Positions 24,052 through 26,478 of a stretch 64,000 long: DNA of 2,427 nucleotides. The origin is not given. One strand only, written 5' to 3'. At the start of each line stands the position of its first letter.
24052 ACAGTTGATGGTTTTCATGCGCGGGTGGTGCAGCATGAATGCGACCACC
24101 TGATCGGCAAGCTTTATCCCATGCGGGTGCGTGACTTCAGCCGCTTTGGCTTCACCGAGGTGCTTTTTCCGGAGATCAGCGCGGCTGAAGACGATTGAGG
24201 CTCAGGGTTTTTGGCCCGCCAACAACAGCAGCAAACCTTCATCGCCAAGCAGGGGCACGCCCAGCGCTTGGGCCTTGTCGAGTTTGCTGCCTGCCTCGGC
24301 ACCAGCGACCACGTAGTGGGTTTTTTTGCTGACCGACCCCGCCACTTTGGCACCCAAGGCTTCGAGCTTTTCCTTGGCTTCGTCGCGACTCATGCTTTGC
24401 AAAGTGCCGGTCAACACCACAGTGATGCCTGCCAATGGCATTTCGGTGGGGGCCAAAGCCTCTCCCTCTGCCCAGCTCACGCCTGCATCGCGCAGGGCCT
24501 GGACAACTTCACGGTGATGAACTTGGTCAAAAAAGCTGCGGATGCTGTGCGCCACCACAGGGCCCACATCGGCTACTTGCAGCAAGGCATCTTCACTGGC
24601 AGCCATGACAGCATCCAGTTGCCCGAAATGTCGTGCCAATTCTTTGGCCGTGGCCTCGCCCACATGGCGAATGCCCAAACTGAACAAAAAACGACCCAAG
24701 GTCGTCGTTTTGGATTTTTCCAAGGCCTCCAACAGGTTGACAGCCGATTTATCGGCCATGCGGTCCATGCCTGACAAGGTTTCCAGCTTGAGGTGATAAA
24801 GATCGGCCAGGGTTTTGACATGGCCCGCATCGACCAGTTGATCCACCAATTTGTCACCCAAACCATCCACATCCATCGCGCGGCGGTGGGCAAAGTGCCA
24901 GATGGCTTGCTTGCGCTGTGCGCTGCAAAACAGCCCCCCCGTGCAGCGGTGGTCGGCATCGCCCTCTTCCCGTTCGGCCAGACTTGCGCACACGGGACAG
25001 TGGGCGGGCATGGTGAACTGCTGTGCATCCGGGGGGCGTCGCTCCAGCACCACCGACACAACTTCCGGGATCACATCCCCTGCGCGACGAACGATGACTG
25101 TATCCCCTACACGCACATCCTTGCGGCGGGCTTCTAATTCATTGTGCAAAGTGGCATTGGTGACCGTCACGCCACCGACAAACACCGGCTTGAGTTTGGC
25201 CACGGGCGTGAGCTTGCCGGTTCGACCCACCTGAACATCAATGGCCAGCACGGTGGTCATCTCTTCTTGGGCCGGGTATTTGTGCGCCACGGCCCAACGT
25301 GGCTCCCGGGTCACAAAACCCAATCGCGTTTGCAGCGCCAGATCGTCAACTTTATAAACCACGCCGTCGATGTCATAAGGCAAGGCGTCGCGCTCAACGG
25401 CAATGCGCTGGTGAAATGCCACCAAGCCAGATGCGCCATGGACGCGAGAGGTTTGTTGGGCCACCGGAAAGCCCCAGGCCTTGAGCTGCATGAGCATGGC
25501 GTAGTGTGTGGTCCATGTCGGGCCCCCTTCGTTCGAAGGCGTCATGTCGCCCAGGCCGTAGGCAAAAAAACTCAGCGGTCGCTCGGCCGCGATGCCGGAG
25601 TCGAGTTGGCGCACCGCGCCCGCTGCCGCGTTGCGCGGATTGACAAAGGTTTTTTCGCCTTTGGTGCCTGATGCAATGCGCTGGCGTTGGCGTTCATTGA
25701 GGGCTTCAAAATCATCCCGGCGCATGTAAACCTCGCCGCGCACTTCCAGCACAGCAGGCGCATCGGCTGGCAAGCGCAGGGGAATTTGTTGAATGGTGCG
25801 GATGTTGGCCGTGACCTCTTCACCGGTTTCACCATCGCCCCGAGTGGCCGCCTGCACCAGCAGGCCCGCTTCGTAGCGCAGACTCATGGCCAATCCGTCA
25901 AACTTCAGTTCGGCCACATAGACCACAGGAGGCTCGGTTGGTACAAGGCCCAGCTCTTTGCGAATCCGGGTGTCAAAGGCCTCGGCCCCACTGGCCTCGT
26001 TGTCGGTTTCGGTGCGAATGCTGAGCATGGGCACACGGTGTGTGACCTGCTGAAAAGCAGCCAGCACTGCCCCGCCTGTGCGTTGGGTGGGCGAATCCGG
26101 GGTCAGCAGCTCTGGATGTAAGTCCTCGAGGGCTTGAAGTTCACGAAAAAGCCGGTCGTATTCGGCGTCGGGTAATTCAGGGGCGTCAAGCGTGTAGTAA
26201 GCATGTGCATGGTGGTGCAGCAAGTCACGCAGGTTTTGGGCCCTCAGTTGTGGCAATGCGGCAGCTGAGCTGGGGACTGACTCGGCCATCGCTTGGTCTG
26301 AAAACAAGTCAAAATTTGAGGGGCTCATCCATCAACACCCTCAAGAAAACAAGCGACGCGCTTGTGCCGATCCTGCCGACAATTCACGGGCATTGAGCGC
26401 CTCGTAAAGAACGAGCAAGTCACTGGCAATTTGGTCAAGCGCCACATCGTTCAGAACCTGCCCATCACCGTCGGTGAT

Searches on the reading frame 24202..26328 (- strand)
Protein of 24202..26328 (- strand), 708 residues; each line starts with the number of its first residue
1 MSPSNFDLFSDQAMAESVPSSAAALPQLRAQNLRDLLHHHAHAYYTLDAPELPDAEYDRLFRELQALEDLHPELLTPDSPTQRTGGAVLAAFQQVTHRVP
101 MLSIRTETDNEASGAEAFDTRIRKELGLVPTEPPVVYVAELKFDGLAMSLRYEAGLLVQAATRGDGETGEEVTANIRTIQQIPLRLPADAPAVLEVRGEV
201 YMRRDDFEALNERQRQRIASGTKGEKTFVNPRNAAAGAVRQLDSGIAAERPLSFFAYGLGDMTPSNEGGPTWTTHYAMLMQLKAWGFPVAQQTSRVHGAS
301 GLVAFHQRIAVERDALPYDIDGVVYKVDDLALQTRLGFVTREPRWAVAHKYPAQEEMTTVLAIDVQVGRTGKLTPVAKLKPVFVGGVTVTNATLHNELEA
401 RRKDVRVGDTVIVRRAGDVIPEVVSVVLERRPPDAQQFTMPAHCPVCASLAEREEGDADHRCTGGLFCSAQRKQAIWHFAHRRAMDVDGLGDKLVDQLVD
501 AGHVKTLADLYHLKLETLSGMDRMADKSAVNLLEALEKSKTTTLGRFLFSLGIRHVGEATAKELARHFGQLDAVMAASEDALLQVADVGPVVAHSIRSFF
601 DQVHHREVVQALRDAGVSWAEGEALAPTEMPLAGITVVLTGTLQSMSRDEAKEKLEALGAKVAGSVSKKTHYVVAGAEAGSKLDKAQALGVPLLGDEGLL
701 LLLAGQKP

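Call 18: search_protein_families(library=pfam, proteins=[window:24202-26328:-], max_evalue=0.0001)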
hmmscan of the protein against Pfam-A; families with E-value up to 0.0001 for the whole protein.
window:24202-26328:- (708 aa): 8 families
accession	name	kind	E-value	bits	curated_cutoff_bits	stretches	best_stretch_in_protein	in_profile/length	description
PF01653.23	DNA_ligase_aden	-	4.1e-84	282.5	27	1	90-354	2-253/253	NAD-dependent DNA ligase adenylation domain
PF03120.22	DNA_ligase_OB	-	8.7e-34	115.7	32.9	1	358-434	2-78/79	NAD-dependent DNA ligase OB-fold domain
PF12826.13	HHH_2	-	5.7e-26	90.9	27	1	546-609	1-64/64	Helix-hairpin-helix motif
PF00533.33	BRCT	-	3e-15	56.7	21.3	1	628-700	2-75/78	BRCA1 C Terminus (BRCT) domain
PF14520.12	HHH_5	-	6e-13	49.5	27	1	551-597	5-52/57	Helix-hairpin-helix domain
PF03119.21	DNA_ligase_ZBD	-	6e-11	42.5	25.8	1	443-470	1-27/27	NAD-dependent DNA ligase C4 zinc finger domain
PF22745.1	Nlig-Ia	-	1.6e-08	35.5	27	1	30-76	6-52/92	DNA ligase-like, N-terminal NAD+-binding domain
PF12738.14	PTCB-BRCT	-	1.8e-05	25.1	22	1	638-693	4-58/63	twin BRCT domain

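Call 59: list_cluster_members(proteins=[window:24202-26328:-, window:23659-24198:+, window:18562-19575:+, window:22058-23071:+, window:16689-17552:+])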
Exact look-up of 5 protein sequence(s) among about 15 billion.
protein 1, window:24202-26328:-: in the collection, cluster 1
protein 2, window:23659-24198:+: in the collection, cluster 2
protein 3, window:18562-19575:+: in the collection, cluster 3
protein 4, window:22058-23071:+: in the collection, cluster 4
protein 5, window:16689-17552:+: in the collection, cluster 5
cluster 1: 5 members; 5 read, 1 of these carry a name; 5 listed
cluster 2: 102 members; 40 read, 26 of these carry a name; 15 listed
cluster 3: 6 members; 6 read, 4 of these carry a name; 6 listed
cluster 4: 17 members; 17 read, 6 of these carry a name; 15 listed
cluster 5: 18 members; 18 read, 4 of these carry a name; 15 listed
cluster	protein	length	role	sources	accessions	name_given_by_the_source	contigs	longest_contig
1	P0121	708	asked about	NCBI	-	-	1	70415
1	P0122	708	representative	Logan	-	-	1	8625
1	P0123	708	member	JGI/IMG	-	DNA ligase (NAD+)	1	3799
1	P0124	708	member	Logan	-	-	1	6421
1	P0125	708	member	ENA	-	-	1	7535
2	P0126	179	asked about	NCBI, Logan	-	-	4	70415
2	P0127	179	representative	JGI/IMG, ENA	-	peptide deformylase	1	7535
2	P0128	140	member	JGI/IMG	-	peptide deformylase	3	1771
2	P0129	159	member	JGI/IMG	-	peptide deformylase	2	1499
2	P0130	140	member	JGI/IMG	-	peptide deformylase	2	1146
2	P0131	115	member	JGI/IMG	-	peptide deformylase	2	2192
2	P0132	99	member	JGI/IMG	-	peptide deformylase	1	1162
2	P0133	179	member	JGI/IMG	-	peptide deformylase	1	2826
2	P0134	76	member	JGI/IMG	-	peptide deformylase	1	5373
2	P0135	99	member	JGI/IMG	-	peptide deformylase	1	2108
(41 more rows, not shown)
